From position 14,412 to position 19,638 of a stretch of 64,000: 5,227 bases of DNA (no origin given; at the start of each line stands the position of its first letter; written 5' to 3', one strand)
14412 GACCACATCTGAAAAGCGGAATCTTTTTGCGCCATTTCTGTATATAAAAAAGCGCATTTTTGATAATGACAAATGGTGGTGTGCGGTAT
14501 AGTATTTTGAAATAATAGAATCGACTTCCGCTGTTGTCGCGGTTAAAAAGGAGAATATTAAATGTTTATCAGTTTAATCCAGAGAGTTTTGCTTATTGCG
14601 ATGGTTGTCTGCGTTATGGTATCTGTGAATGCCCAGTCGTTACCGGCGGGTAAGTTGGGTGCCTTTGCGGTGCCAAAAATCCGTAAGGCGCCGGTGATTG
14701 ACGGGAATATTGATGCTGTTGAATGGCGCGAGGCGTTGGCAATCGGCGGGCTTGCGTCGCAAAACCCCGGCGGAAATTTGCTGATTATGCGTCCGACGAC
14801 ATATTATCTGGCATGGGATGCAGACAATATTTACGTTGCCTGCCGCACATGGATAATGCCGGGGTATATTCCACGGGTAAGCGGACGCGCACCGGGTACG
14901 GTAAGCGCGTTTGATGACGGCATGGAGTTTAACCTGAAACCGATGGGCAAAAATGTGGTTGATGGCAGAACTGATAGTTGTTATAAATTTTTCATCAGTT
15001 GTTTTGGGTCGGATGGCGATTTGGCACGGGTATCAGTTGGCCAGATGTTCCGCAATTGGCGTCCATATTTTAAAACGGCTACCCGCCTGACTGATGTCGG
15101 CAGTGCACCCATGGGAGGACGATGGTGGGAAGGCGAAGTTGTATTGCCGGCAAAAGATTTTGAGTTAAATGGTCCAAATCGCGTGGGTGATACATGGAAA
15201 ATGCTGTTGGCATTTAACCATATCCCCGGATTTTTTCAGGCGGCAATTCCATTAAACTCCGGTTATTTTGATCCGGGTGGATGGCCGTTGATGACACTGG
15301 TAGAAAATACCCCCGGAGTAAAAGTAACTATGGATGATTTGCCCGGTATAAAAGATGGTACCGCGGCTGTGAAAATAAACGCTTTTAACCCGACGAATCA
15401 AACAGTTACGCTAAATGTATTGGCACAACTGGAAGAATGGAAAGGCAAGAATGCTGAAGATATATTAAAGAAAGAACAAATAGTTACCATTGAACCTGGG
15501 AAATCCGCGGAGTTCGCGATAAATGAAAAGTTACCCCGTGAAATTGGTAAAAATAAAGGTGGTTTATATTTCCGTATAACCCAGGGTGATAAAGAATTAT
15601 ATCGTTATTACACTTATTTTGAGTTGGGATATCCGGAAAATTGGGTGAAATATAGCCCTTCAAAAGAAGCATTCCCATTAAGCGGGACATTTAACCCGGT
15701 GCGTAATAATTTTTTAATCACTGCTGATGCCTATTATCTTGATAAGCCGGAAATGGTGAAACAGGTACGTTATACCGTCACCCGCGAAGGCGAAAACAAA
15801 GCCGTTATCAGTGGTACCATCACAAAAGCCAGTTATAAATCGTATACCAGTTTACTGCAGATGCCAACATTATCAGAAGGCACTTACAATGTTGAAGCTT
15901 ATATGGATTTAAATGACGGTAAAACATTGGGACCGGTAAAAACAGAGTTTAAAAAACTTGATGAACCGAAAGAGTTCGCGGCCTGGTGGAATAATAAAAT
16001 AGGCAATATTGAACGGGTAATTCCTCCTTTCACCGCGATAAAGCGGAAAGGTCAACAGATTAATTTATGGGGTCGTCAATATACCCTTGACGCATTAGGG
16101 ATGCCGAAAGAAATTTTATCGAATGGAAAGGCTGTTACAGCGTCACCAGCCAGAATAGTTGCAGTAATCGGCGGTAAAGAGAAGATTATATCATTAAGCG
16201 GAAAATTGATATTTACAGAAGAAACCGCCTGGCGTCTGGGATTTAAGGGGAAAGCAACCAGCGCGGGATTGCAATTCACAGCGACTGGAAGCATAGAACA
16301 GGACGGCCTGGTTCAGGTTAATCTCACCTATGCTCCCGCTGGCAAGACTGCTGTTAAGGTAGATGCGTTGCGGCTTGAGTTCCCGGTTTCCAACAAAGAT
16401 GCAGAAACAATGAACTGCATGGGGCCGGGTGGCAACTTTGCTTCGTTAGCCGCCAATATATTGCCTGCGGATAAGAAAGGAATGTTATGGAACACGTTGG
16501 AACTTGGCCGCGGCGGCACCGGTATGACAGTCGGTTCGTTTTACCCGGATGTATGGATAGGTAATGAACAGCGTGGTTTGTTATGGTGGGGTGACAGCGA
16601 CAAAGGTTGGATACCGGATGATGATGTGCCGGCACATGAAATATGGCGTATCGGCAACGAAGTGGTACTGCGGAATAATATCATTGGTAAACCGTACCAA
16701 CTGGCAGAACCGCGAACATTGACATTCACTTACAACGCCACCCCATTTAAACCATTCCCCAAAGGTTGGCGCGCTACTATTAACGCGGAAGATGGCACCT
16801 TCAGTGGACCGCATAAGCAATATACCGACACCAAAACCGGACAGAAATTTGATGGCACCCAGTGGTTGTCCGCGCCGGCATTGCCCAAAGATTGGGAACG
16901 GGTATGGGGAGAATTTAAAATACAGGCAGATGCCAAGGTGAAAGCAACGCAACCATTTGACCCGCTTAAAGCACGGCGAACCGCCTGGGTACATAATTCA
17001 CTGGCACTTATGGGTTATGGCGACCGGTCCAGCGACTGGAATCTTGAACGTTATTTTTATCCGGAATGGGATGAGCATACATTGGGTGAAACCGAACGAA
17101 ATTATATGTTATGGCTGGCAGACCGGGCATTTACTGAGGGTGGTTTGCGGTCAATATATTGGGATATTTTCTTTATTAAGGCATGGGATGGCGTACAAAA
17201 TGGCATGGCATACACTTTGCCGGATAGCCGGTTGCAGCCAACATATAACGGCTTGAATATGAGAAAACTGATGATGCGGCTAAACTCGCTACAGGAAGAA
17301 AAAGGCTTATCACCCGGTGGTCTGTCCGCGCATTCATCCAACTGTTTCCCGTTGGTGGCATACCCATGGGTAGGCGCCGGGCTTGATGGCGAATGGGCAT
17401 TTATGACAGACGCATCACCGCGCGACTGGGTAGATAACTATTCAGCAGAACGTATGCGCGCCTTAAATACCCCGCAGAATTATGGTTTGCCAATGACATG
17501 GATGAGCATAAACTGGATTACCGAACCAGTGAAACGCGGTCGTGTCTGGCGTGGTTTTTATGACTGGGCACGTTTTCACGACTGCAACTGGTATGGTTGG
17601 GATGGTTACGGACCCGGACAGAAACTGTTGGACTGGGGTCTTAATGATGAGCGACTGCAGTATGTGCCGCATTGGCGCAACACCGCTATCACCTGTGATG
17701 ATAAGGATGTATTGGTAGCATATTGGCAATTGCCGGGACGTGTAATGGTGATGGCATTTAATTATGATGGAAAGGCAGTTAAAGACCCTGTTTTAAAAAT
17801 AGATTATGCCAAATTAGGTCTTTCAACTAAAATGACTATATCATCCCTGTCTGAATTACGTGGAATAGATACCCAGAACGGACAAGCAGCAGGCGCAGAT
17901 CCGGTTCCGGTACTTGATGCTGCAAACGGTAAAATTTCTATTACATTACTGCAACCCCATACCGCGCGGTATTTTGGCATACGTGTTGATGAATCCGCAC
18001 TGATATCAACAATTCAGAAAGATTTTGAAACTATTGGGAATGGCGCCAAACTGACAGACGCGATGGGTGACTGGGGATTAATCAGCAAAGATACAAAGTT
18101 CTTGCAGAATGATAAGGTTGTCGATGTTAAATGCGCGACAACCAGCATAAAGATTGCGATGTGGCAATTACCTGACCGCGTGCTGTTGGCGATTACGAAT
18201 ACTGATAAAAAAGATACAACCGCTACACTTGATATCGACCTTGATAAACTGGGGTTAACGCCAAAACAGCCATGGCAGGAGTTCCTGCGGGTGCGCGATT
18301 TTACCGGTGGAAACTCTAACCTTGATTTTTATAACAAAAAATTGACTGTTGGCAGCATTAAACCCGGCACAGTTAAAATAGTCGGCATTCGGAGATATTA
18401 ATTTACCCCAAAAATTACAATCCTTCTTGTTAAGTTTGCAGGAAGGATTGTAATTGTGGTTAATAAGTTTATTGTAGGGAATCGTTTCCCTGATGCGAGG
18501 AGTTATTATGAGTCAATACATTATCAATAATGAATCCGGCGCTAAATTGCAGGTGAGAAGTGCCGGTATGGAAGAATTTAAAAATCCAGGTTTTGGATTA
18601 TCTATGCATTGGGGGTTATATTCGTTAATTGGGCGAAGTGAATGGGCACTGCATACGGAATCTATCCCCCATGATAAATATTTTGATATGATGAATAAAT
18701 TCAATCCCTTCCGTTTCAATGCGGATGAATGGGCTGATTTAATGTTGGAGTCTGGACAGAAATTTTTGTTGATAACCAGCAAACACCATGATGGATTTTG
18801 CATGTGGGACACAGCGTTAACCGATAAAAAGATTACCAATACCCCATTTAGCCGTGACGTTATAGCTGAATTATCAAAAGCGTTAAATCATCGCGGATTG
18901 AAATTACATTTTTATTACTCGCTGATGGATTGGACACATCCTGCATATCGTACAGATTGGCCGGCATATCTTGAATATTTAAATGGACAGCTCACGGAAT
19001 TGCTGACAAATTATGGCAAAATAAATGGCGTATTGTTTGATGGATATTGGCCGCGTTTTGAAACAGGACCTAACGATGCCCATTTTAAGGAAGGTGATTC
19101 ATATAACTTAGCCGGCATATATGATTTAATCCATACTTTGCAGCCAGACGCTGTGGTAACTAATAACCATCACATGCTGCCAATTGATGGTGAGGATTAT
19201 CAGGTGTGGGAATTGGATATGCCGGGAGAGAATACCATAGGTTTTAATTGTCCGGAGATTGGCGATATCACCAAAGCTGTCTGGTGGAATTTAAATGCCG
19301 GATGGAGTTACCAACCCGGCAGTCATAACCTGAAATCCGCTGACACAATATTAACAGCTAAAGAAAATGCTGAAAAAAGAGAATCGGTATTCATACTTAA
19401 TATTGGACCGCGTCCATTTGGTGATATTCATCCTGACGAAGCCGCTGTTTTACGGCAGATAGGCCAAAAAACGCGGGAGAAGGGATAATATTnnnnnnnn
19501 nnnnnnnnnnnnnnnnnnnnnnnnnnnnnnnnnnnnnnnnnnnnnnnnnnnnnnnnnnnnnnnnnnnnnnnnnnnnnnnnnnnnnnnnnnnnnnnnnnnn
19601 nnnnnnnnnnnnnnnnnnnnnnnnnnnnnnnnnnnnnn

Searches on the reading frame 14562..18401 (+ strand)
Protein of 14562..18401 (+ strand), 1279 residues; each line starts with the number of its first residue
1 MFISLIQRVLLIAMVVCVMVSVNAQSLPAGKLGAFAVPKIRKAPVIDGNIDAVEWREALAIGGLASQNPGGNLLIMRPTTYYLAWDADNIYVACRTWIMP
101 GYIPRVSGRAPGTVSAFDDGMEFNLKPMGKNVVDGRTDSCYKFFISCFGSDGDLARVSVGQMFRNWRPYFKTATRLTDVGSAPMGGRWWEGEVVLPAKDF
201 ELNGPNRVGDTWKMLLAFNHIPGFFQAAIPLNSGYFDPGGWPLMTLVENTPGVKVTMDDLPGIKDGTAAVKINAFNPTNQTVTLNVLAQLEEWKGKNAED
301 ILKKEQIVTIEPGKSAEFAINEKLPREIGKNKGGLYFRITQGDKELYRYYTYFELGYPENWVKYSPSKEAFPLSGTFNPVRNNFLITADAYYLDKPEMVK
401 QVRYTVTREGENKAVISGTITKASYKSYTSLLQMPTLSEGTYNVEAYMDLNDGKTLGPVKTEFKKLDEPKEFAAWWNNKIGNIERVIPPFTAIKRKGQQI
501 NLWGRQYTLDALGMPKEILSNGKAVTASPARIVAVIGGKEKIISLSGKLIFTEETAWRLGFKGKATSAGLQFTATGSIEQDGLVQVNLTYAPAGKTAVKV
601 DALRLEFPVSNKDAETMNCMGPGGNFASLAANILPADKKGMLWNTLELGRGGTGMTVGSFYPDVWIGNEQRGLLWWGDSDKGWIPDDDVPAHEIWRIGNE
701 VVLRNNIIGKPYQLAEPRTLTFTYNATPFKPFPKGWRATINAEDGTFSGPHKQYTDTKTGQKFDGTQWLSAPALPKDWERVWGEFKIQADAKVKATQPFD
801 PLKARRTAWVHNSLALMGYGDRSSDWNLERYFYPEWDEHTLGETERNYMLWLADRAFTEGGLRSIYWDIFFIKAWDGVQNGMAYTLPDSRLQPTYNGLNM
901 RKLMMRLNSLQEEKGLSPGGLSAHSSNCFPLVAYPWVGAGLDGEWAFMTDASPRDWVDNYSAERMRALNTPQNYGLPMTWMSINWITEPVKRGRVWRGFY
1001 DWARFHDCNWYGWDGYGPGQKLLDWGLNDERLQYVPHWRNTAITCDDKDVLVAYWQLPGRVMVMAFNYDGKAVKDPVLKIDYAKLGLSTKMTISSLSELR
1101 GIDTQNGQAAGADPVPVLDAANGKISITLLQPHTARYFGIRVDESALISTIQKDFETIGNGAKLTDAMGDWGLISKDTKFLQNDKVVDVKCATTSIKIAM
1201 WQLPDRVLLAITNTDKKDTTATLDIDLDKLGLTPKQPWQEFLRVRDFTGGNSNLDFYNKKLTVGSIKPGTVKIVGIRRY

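Call 25: find_related_loci(query=window:14562-18401:+, collection=genome_contigs, flank=10000)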
Query window:14562-18401:+ (1279 aa) in genome_contigs; peptide patterns used: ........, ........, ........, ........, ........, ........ (x = any residue, [..] = any of these).
24 stretches matched a pattern; 13 encode a relative of the query (tblastn E <= 1e-3); 12 distinct loci.
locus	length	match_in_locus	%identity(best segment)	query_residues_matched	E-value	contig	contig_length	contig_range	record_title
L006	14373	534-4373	92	1-1279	0e+0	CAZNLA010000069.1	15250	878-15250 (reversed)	MAG TPA_asm: uncultured bacterium isolate SRP284006_co1_27 genome assembly, contig: NODE_6741_length_15250_cov_8.395393,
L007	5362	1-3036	93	268-1279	0e+0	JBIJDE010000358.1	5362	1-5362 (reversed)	MAG: Armatimonadota bacterium isolate ME2006-08-22D15_3300044611_group2_bin191 Rohwer_bin399_scaffold_28480_c1, whole ge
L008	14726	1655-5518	65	1-1279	0e+0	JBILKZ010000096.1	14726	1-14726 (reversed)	MAG: Pirellulales bacterium isolate ME2017-07-18_3300034272_group7_bin91 Rohwer_bin1743_scaffold_2075_c1, whole genome s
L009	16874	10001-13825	65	9-1279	0e+0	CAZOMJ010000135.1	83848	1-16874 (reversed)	MAG TPA_asm: uncultured Candidatus Kuenenia sp. isolate binchicken_co255_452 genome assembly, contig: k141_1013028, whol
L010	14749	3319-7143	65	9-1279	0e+0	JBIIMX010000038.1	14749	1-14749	MAG: Pirellulales bacterium isolate ME2002-08-01_3300044695_group1_bin189 Rohwer_bin1733_scaffold_3446_c1, whole genome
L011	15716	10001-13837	64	5-1279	0e+0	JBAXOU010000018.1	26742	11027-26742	MAG: Planctomycetota bacterium isolate ELA513 MAG513_18, whole genome shotgun sequence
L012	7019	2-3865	50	13-1279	0e+0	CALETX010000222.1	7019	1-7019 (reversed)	MAG: uncultured bacterium isolate R1_Bin_Bin_98_1 genome assembly, contig: c_000000019314, whole genome shotgun sequence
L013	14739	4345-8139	55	24-1279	0e+0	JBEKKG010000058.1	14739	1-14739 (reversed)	MAG: Planctomycetota bacterium isolate SPRUCE 341 SPRUCE_341_58, whole genome shotgun sequence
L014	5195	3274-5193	60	26-658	0e+0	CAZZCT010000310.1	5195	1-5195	MAG TPA_asm: uncultured Lentisphaerales bacterium isolate SRP272421_co2_97 genome assembly, contig: NODE_66737_length_51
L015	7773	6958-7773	96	1-272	7e-167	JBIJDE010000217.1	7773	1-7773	MAG: Armatimonadota bacterium isolate ME2006-08-22D15_3300044611_group2_bin191 Rohwer_bin399_scaffold_14316_c1, whole ge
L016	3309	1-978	65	951-1279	1e-140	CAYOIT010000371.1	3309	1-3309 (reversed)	MAG TPA_asm: uncultured Verrucomicrobiota bacterium isolate SRP272421_co4_179 genome assembly, contig: NODE_113399_lengt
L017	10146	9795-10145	74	9-125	9e-49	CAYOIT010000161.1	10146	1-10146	MAG TPA_asm: uncultured Verrucomicrobiota bacterium isolate SRP272421_co4_179 genome assembly, contig: NODE_20678_length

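Call 35: search_protein_families(library=pfam, max_evalue=1, proteins=[L006:8243-9946:+, L006:10023-10763:+])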
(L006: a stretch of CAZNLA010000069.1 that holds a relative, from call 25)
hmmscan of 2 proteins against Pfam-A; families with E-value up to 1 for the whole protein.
L006:8243-9946:+ (567 aa): 1 family
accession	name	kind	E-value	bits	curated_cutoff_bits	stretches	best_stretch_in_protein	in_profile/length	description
PF00759.25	Glyco_hydro_9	-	4.3e-22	79.5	27.7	1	116-509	7-382/444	Glycosyl hydrolase family 9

L006:10023-10763:+ (246 aa): 10 families
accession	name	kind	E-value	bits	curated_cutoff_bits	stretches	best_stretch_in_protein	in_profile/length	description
PF00106.31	adh_short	-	1.7e-44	152.1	26.6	1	8-191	1-188/195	short chain dehydrogenase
PF13561.12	adh_short_C2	-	3.1e-39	135.4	27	1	17-223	6-217/236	Enoyl-(Acyl carrier protein) reductase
PF08659.16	KR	-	1.6e-07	31.8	22.6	1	11-180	4-173/180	KR domain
PF03807.23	F420_oxidored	-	0.0067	17.4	21.6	1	9-57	2-50/94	NADP oxidoreductase coenzyme F420-dependent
PF01370.27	Epimerase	-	0.014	15.2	20.9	1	11-142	2-118/240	NAD dependent epimerase/dehydratase family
PF13460.12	NAD_binding_10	-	0.024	14.9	27.2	1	15-185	2-146/184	NAD(P)H-binding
PF02254.24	TrkA_N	-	0.041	14.6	23.8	1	18-66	8-55/116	TrkA-N domain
PF23441.1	SDR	-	0.092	12.5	27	1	56-184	70-193/258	SDR-like rossmann domain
PF07991.19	KARI_N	-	0.11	12.5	20.6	1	7-64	5-61/165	Acetohydroxy acid isomeroreductase, NADPH-binding domain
PF00670.27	AdoHcyase_NAD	-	0.12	12.9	27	1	7-56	23-72/162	S-adenosyl-L-homocysteine hydrolase, NAD binding domain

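Call 48: search_protein_families(library=pfam, proteins=[window:14562-18401:+])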
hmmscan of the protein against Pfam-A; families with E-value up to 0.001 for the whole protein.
window:14562-18401:+ (1279 aa): 1 family
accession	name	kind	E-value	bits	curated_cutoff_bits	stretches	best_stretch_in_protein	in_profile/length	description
PF19543.5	GH123_N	-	3.7e-23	81.8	22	1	474-627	325-486/969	Glycoside hydrolase 123, N-terminal domain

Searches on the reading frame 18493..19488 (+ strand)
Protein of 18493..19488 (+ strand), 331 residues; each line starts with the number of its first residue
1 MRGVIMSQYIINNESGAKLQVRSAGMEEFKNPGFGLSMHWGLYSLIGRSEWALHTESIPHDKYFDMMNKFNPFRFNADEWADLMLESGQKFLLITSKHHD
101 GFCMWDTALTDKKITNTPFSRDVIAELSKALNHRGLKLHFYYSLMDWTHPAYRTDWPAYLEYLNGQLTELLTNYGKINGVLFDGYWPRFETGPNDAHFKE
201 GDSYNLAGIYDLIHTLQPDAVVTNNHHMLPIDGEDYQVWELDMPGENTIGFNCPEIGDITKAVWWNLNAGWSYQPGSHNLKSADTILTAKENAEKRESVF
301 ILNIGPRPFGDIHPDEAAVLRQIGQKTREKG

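Call 4: search_protein_families(library=pfam, proteins=[window:18493-19488:+])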
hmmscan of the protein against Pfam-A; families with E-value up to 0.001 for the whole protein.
window:18493-19488:+ (331 aa): 1 family
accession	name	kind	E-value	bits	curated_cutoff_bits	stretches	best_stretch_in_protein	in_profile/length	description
PF01120.23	Alpha_L_fucos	-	7.7e-58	197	25.2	1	25-326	26-339/345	Alpha-L-fucosidase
